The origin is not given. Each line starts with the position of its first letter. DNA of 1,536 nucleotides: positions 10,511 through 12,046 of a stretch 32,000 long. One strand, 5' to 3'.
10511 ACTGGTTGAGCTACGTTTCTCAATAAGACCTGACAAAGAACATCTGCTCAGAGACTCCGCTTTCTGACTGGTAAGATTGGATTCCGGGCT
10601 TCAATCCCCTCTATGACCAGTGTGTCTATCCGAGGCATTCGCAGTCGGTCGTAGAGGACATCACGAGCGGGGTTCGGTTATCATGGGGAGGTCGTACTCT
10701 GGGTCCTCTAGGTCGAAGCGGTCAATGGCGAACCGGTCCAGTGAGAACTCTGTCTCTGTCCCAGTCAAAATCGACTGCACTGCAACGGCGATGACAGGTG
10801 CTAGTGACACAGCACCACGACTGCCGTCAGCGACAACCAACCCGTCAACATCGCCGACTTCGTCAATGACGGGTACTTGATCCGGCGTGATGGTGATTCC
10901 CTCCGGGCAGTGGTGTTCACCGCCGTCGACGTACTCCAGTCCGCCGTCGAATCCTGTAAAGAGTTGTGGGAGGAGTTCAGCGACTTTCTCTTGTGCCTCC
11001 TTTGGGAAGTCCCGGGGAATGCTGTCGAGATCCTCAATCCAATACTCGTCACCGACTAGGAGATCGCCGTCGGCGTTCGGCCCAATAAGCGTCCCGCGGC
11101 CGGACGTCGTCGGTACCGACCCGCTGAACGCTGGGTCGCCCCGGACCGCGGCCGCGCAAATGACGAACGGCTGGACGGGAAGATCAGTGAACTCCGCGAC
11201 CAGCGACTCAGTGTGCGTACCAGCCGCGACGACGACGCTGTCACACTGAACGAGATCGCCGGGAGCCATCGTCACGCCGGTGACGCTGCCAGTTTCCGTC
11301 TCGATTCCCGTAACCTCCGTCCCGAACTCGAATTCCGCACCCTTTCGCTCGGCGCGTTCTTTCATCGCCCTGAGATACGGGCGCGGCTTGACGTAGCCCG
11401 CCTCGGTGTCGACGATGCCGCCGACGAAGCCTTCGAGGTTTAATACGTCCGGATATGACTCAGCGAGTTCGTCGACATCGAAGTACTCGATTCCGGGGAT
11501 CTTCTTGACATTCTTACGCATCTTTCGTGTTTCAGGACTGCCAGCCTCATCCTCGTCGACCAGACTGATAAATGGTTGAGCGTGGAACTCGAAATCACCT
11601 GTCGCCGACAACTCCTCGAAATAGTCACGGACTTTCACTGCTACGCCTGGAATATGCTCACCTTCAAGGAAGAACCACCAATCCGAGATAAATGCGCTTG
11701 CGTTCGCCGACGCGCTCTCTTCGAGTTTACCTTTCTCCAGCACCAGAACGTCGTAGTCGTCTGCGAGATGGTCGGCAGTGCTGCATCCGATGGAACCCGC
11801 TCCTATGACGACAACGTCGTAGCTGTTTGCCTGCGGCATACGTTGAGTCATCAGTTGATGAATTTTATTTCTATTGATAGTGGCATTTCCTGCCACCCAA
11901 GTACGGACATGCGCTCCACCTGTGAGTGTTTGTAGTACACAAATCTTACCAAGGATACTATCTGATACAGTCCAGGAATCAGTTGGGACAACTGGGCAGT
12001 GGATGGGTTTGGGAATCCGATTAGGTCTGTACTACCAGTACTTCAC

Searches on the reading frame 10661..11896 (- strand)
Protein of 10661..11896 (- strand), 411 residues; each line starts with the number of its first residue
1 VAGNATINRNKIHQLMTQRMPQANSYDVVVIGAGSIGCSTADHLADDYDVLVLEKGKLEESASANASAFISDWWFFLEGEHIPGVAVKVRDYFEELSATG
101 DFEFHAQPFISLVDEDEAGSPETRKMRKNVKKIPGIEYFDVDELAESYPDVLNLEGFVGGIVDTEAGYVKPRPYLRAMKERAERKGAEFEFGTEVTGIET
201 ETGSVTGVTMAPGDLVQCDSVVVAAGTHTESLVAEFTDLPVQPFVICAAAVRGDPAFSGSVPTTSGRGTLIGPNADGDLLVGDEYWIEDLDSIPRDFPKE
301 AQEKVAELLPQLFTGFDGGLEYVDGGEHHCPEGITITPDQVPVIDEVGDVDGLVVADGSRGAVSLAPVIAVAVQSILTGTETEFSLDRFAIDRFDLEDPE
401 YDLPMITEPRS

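Call 44: search_protein_families(library=pfam, proteins=[window:10661-11896:-], max_evalue=0.00001)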
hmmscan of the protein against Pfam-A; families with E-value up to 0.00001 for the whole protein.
window:10661-11896:- (411 aa): 4 families
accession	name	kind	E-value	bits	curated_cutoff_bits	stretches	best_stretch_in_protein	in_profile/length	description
PF01266.30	DAO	-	3e-48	165.6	27.9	1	27-371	1-348/353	FAD dependent oxidoreductase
PF07992.20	Pyr_redox_2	-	1.2e-08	35.1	26.1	0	177-239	188-249/291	Pyridine nucleotide-disulphide oxidoreductase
PF00890.30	FAD_binding_2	-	1.5e-06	28.1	20.4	1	27-254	1-230/414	FAD binding domain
PF03486.20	HI0933_like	-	3.8e-06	27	50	0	174-228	111-165/244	HI0933-like protein Rossmann domain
